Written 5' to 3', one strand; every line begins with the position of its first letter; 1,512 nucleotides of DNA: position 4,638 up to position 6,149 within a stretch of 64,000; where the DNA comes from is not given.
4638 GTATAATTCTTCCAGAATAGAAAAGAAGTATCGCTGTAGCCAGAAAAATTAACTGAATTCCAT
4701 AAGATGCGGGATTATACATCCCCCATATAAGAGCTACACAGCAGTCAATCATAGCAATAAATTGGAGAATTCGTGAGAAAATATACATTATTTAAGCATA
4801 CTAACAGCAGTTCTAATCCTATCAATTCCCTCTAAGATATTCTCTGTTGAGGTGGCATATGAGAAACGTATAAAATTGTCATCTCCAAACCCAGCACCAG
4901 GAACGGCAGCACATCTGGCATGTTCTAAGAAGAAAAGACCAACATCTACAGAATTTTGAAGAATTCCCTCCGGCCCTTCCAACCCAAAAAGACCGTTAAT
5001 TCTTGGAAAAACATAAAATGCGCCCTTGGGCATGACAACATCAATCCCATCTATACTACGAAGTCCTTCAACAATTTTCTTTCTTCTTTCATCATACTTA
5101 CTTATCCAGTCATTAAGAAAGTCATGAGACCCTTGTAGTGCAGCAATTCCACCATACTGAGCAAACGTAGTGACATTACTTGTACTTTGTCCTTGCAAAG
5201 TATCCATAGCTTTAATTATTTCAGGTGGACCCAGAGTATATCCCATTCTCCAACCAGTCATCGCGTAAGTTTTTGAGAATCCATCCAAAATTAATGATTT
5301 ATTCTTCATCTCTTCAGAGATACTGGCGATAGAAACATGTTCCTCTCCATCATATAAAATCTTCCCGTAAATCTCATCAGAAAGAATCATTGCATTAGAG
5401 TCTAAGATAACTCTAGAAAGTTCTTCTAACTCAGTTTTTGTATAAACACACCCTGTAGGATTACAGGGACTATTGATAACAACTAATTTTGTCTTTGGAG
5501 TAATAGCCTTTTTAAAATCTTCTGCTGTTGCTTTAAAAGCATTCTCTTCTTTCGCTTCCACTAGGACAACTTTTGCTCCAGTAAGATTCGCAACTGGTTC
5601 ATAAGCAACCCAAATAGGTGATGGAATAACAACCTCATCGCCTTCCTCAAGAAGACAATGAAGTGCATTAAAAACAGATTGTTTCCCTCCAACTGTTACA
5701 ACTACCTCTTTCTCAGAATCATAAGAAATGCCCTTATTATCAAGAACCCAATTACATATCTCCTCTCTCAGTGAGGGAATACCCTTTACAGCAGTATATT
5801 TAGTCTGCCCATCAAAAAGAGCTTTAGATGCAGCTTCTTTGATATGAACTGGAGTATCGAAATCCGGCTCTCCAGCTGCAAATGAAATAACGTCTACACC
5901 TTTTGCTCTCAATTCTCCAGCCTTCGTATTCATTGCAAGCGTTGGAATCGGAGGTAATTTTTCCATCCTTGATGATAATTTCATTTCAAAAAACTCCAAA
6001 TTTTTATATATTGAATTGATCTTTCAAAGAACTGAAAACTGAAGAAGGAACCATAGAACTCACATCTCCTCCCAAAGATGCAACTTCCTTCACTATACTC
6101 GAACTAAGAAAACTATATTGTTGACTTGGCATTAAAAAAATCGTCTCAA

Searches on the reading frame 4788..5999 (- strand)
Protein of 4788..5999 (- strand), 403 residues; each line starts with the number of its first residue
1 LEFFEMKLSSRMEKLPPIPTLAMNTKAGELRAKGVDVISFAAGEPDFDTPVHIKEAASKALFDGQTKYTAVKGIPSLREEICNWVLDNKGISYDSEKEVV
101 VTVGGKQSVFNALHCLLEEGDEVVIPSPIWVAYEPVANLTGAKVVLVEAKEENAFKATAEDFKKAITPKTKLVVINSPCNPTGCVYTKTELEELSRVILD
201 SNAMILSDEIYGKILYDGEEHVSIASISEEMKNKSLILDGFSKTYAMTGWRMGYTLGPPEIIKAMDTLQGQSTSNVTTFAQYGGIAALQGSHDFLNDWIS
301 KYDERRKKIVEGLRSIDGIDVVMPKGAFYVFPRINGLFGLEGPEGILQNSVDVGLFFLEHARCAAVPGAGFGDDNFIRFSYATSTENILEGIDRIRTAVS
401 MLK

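Call 44: search_protein_families(library=pfam, proteins=[window:4788-5999:-], max_evalue=0.00001)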
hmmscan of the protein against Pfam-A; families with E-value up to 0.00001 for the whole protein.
window:4788-5999:- (403 aa): 4 families
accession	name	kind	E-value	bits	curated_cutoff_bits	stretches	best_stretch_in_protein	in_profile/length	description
PF00155.27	Aminotran_1_2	-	4.2e-69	233.9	19.7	1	36-395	2-361/361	Aminotransferase class I and II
PF00266.25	Aminotran_5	-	1.2e-07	31.5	21.5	1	91-208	56-175/371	Aminotransferase class-V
PF01041.23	DegT_DnrJ_EryC1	-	1.4e-06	28.2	19.8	1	96-175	39-118/360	DegT/DnrJ/EryC1/StrS aminotransferase family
PF01053.26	Cys_Met_Meta_PP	-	1.7e-06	27.3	27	1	96-185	67-153/381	Cys/Met metabolism PLP-dependent enzyme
